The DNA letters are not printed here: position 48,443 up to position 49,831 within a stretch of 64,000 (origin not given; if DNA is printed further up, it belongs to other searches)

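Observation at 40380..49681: Candidate uncharacterised uptake and catabolic locus: LAL-type regulator, HyuA-like hydantoinase-family protein, TonB-dependent receptor, CodB-like NCS1 permease, DUF917 protein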

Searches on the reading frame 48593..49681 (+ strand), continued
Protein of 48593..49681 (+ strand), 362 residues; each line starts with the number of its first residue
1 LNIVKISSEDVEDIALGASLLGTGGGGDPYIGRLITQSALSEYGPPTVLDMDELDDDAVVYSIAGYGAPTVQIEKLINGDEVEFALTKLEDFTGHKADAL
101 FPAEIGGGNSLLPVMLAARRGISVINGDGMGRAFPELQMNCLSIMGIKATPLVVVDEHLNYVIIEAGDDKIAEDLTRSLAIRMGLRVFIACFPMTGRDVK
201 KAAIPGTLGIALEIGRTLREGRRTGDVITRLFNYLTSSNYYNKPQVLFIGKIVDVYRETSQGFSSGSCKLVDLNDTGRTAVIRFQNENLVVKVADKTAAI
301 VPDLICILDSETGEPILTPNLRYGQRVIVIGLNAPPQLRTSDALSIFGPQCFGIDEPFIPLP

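Call 62: predict_structure(alignment_id=A2)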
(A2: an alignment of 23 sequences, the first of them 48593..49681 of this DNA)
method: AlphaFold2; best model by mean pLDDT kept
length: 362 residues; sequences in the alignment: 23
mean_pLDDT: 87.9   pTM: 0.89
mean pLDDT of the five models: 87.9, 87.1, 86.2, 85.9, 85.1
residues with pLDDT >= 90: 217; 70-90: 113; 50-70: 27; < 50: 5
segments of 3 or more residues with pLDDT < 50: none
pLDDT, mean of each block of 10 residues (from residue 1): 78 93 83 88 95 96 73 60 93 97 85 93 93 60 84 86 87 81 70 93 93 95 93 93 95 91 84 91 93 96 95 91 97 91 88 91 86
secondary structure, 60 per line:
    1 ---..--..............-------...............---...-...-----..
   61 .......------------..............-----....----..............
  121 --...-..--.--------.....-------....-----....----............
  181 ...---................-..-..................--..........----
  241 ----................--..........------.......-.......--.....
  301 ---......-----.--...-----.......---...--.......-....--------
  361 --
elements in order: H8-21 H29-43 E47-49 E59-67 H80-93 E99-102 H107-120 E123-125 H141-144 E152-155 E161-164 H169-183 E187-195 H196-202 H207-224 H227-236 E245-260 E263-272 E279-285 E287-293 E296-300 E304-309 E326-332 H341-347 H349-352

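Call 64: fold_search(model_id=the predicted structure, library=pdb)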
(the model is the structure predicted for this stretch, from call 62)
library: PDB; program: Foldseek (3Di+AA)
matches with E <= 10: 835; with E <= 0.001: 2
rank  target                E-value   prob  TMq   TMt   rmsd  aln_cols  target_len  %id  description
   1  2o3i_B                1.6e-22  1.00  0.79  0.76   4.4       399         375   23  X-ray Crystal Structure of Protein CV_3147 from Chromobacterium violaceum. Northeast Structural Genomics Consortium Ta (released 2006-12-12)
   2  2o3i_A                3.3e-22  1.00  0.79  0.76   4.2       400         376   23  X-ray Crystal Structure of Protein CV_3147 from Chromobacterium violaceum. Northeast Structural Genomics Consortium Ta (released 2006-12-12)
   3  6fbv_D                9.2e-02  0.04  0.10  0.04  18.1       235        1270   14  Single particle cryo em structure of Mycobacterium tuberculosis RNA polymerase in complex with Fidaxomicin (released 2018-02-28)
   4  4cw1_A                1.0e-01  0.03  0.07  0.09  21.9       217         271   10  COMPLEX OF A B14 CHICKEN MHC CLASS I MOLECULE AND A 9MER CHICKEN PEPTIDE (released 2015-05-06)
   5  4cw1_D                1.1e-01  0.03  0.07  0.09  21.9       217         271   10  COMPLEX OF A B14 CHICKEN MHC CLASS I MOLECULE AND A 9MER CHICKEN PEPTIDE (released 2015-05-06)
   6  3by5                  1.2e-01  0.47  0.19  0.46   9.2       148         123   16  Crystal structure of cobalamin biosynthesis protein chiG from Agrobacterium tumefaciens str. C58 (released 2008-01-22)
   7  7fi6_C                1.4e-01  0.06  0.08  0.11  22.1       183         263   11  Crystal structure of human MICA mutants in complex with natural killer cell receptor NKG2D (released 2022-08-31)
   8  9nmt_A                1.6e-01  0.02  0.08  0.09  27.7       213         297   10  ML418 bound inwardly rectifying potassium channel Kir7.1 R162Q mutant (released 2026-01-28)
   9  8hz4_B                1.8e-01  0.02  0.11  0.09  23.5       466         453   11  The tetrameric structure of biotin carboxylase from Chloroflexus aurantiacus in complex with bicarbonate (released 2024-01-10)
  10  9rmx_D                1.9e-01  0.06  0.15  0.19  20.7       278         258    9  CryoEM reconstruction of integrase filament at the lumen of native HIV-1 cores (box size 34.2 nm) (released 2025-12-10)
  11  9hfo_7                2.0e-01  0.14  0.14  0.11  13.9       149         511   11  Translation-initiation state of human mitochondrial ribosome small subunit (State G) (released 2025-04-23)
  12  6jcx_D                2.0e-01  0.04  0.11  0.05  17.1       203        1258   13  Mycobacterium tuberculosis transcription initiation complex with ECF sigma factor sigma H and 6nt RNA (released 2019-05-29)
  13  5vz0_B                2.1e-01  0.02  0.11  0.05  20.7       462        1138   10  Crystal structure of Lactococcus lactis pyruvate carboxylase G746A mutant in complex with cyclic-di-AMP (released 2017-08-16)
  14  1xl4_A                2.3e-01  0.02  0.07  0.08  26.1       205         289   12  Intermediate gating structure 1 of the inwardly rectifying K+ channel KirBac3.1 (released 2004-12-07)
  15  4awd_B                2.4e-01  0.09  0.10  0.12  14.0       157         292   11  Crystal structure of the beta-porphyranase BpGH16B (BACPLE_01689) from the human gut bacterium Bacteroides plebeius (released 2012-07-25)
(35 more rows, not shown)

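Call 80: search_dna_similar(query=window:48602-49678:+, collection=plasmids, mode=protein, max_rows=25, max_evalue=1e-30)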
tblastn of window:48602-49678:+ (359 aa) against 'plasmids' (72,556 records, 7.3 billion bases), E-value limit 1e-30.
Records with a match: 128; places in all: 190; records where one place covers at least 80% of the query: 127.
Best place of each record, by identity: <60% 128.
By first word of the organism name: Rhizobium 27; Lactiplantibacillus 15; Shinella 10; Haloferax 7; Parageobacillus 5; Enterococcus 5; Arsenophonus 5; Pediococcus 4; Limosilactobacillus 4; Sodalis 4; and 26 more.
By predicted mobility (MOB-suite, as given by PLSDB): non-mobilizable 70; conjugative 29; mobilizable 29.
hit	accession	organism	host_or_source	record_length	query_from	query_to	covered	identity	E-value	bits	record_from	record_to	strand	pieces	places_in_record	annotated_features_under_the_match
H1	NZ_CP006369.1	Aureimonas sp. AU20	-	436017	1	358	100%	49.6%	4e-94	313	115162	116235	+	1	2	DUF917 domain-containing protein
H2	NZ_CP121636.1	Rhizobium leguminosarum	Trifolium ambiguum,cell culture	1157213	1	358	100%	48.2%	8e-92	307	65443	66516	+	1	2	record has no annotation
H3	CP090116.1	Rhizobium leguminosarum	Trifolium ambiguum,Cell culture,Plant ...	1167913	1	358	100%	48.2%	8e-92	307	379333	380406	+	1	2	DUF917 domain-containing protein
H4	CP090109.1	Rhizobium leguminosarum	Trifolium ambiguum,Cell culture,Plant ...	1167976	1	358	100%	48.2%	8e-92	307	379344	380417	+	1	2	DUF917 domain-containing protein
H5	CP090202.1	Rhizobium leguminosarum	Trifolium ambiguum,Cell culture,nodule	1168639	1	358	100%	48.2%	8e-92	307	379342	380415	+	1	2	DUF917 domain-containing protein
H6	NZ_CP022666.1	Rhizobium leguminosarum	single cell,root nodules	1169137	1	358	100%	48.2%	8e-92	307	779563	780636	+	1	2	record has no annotation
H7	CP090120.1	Rhizobium leguminosarum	Trifolium ambiguum,Cell culture,Plant ...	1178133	1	358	100%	48.2%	8e-92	307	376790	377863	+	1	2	DUF917 domain-containing protein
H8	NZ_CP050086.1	Rhizobium leguminosarum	Trifolium pratense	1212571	1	358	100%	48.2%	8e-92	307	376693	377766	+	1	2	record has no annotation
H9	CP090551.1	Rhizobium leguminosarum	Trifolium pratense,Cell culture,Plant ...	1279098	1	358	100%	48.2%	8e-92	307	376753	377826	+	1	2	DUF917 domain-containing protein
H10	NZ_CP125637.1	Rhizobium leguminosarum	Phaseolus vulgaris,Pure culture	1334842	1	358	100%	48.2%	8e-92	307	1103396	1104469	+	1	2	record has no annotation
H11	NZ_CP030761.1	Rhizobium leguminosarum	Genomic DNA from Bacterial pure culture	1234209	1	358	100%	47.9%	4e-91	305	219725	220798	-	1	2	record has no annotation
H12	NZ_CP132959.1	Aminobacter niigataensis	cell culture,sediment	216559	1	358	100%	47.6%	1e-93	313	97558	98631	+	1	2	DUF917 domain-containing protein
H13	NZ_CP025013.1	Rhizobium leguminosarum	Lotus corniculatus,Bacteria culture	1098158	1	358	100%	47.6%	3e-91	305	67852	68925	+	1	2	record has no annotation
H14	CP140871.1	Rhizobium ruizarguesonis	Trifolium pratense,whole organism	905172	1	358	100%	47.6%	6e-91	305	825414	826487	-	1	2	DUF917 domain-containing protein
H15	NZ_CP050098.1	Rhizobium leguminosarum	Trifolium pratense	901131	1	358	100%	47.6%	6e-91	305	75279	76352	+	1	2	DUF917 domain-containing protein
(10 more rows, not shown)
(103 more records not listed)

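Call 81: get_annotated_region(hit=H3, flank=11000)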
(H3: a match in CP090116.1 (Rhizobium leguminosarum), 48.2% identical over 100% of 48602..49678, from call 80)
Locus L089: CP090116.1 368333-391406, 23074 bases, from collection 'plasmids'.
description: Rhizobium leguminosarum strain Ta9k plasmid pRL1, complete sequence
organism: Rhizobium leguminosarum (NCBI taxid 384)
taxonomy: Bacteria; Pseudomonadota; Alphaproteobacteria; Hyphomicrobiales; Rhizobiaceae; Rhizobium; Rhizobium leguminosarum
host: -; source: Trifolium ambiguum,Cell culture,Plant nodule; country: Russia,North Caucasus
typing (MOB-suite, as given by PLSDB): conjugative; relaxase MOBQ; mating-pair formation MPF_T
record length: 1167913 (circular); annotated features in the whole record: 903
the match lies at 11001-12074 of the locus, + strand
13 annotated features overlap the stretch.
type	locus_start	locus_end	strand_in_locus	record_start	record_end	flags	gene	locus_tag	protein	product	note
CDS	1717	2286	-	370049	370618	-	-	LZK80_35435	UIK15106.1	TetR/AcrR family transcriptional regulator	-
CDS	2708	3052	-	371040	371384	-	-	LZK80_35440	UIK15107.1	YkgJ family cysteine cluster protein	-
CDS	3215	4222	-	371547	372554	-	-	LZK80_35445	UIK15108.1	nitroreductase family protein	-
CDS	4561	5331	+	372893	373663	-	-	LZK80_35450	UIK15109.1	aspartate/glutamate racemase family protein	-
CDS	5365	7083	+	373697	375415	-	-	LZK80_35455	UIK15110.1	ABC transporter permease subunit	-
CDS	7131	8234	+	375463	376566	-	-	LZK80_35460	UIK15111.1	ABC transporter substrate-binding protein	-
CDS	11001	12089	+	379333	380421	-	-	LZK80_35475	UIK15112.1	DUF917 domain-containing protein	-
CDS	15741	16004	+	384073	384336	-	-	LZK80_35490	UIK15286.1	LuxR C-terminal-related transcriptional regulator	-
CDS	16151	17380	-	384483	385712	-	-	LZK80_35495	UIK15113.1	FAD-dependent oxidoreductase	-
CDS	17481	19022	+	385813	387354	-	-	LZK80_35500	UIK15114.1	cation:proton antiporter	-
CDS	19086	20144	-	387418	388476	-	-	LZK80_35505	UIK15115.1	LacI family DNA-binding transcriptional regulator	-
CDS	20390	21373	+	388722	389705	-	-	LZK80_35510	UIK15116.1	autoinducer 2 ABC transporter substrate-binding protein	-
CDS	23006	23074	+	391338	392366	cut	-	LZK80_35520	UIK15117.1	ABC transporter permease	-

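Call 82: get_annotated_region(hit=H12, flank=10000)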
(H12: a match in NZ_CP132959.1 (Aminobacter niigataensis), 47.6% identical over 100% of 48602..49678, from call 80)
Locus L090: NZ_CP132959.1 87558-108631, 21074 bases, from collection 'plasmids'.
description: Aminobacter niigataensis strain DMFA1 plasmid p1, complete sequence
organism: Aminobacter niigataensis (NCBI taxid 83265)
taxonomy: Bacteria; Pseudomonadota; Alphaproteobacteria; Hyphomicrobiales; Phyllobacteriaceae; Aminobacter; Aminobacter niigataensis
host: -; source: cell culture,sediment; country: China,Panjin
typing (MOB-suite, as given by PLSDB): conjugative; relaxase MOBP,MOBP,MOBQ; mating-pair formation MPF_T
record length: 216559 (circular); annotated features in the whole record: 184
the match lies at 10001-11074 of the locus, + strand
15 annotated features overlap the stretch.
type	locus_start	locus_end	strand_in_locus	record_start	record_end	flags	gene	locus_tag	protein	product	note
CDS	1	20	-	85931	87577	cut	-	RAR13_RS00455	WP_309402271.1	thiamine pyrophosphate-dependent enzyme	-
CDS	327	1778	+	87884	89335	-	-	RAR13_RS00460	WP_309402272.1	NAD-dependent succinate-semialdehyde dehydrogenase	-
CDS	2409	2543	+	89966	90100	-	-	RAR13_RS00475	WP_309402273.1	type IV secretory system conjugative DNA transfer family protein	-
CDS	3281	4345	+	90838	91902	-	-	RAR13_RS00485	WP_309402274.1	aspartate/glutamate racemase family protein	GO:0006807 - nitrogen compound metabolic process [Evidence IEA]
CDS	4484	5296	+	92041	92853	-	-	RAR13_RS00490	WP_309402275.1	ABC transporter permease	GO:0055085 - transmembrane transport [Evidence IEA]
CDS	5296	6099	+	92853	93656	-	-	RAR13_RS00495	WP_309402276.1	ABC transporter permease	GO:0055085 - transmembrane transport [Evidence IEA]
CDS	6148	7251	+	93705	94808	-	-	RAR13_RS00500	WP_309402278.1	ABC transporter substrate-binding protein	-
CDS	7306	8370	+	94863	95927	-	-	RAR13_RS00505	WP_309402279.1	ABC transporter ATP-binding protein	-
CDS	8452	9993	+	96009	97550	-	-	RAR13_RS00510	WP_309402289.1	hydantoinase/oxoprolinase family protein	-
CDS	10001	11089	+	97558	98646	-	-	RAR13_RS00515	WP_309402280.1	DUF917 domain-containing protein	-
CDS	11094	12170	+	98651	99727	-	-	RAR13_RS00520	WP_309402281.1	DUF917 domain-containing protein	-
CDS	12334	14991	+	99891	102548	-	-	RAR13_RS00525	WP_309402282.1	LuxR C-terminal-related transcriptional regulator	GO:0006355 - regulation of DNA-templated transcription [Evidence IEA]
CDS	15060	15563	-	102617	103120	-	-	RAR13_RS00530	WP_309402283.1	transposase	-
CDS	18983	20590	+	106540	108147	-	-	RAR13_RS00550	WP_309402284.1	hypothetical protein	-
CDS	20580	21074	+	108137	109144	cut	-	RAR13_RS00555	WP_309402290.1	dienelactone hydrolase-related enzyme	-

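Call 83: search_solved_structures(query=L085:8228-8977:+, max_evalue=1, show_alignments=2)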
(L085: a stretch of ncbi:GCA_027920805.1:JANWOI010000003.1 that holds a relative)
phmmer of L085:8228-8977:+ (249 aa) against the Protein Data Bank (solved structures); distinct sequences matched with E-value up to 1: 7.
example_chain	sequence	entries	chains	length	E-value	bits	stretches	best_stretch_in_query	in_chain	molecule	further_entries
3qvj_A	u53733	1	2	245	6.1e-31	111.3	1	39-240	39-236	Putative hydantoin racemase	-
5lfd_A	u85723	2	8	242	4.4e-30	108.5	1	41-242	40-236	Allantoin racemase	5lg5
3qvk_A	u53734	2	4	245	4.5e-28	101.9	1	39-240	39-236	Putative hydantoin racemase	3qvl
9qbx_A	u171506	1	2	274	1.6e-10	44.5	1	61-213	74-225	Epimerase opaE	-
2eq5_A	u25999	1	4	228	4.1e-10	43.1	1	58-209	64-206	228aa long hypothetical hydantoin racemase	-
2dwu_A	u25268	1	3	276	0.02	18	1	72-188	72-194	Glutamate racemase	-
3hfr_A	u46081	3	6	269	0.088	15.9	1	68-185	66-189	Glutamate racemase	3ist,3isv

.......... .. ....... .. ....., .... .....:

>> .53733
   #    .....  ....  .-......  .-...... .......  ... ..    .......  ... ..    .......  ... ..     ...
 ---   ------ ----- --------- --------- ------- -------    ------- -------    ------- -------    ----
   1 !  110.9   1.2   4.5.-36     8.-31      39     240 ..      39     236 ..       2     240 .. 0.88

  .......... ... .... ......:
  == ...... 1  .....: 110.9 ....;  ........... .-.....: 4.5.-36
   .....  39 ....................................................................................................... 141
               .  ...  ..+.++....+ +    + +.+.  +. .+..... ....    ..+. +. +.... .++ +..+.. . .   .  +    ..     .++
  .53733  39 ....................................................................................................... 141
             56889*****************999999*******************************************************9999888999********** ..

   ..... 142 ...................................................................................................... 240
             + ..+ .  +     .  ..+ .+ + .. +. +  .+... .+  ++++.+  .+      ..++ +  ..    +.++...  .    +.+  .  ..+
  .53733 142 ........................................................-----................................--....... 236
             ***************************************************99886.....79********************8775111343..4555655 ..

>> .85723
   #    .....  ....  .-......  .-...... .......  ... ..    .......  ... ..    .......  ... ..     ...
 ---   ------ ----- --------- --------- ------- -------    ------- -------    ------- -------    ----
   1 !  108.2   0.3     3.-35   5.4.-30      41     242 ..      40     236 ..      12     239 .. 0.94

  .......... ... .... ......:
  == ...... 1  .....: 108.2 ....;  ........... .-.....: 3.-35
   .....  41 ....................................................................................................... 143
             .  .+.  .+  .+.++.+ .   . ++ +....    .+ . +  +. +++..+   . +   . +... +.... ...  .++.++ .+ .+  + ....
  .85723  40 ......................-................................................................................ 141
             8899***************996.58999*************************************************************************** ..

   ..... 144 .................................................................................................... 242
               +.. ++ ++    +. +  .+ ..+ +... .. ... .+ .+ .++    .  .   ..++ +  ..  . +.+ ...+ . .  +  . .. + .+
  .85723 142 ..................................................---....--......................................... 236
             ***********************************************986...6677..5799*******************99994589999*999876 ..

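Call 98: search_protein_representatives(protein=window:48602-49678:+)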
Query: 359 residues. Proteins with E-value up to 0.001 (for the whole library): 3780; up to 1e-10: 2190; up to 1e-30: 542. The best 150 are listed.
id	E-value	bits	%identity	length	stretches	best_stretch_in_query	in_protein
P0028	1.2e-129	449.3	59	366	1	3-358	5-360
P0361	1.4e-111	389.9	50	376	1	3-355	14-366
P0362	9.1e-93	328.0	46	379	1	5-358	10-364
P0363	1.4e-89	317.5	42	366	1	4-356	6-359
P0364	1.2e-88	314.5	45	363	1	3-358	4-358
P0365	4.2e-87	309.3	43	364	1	3-358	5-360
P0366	5.5e-87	308.9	45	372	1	3-358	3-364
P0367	8.3e-87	308.4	45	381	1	5-357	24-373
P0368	1.1e-86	308.0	44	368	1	3-358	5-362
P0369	6.3e-86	305.5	45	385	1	5-358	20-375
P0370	8.1e-86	305.1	43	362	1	1-358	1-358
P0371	6.1e-85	302.2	42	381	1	8-358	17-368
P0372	7.5e-85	301.9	44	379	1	3-358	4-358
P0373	8.1e-85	301.8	46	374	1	3-358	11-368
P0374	1.8e-84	300.7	44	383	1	3-357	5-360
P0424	4.3e-64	233.6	41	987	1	3-352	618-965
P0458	8.4e-56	206.4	37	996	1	4-352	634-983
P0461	2.0e-54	201.8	39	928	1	6-350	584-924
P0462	4.0e-54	200.9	35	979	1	5-357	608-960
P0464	5.9e-54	200.3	37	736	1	4-358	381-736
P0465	8.1e-54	199.9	38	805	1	5-357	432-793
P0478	2.3e-52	195.1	36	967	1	3-358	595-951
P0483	7.6e-52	193.4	40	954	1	6-352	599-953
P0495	2.8e-50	188.2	36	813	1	3-353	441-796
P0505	1.8e-49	185.5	36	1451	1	3-354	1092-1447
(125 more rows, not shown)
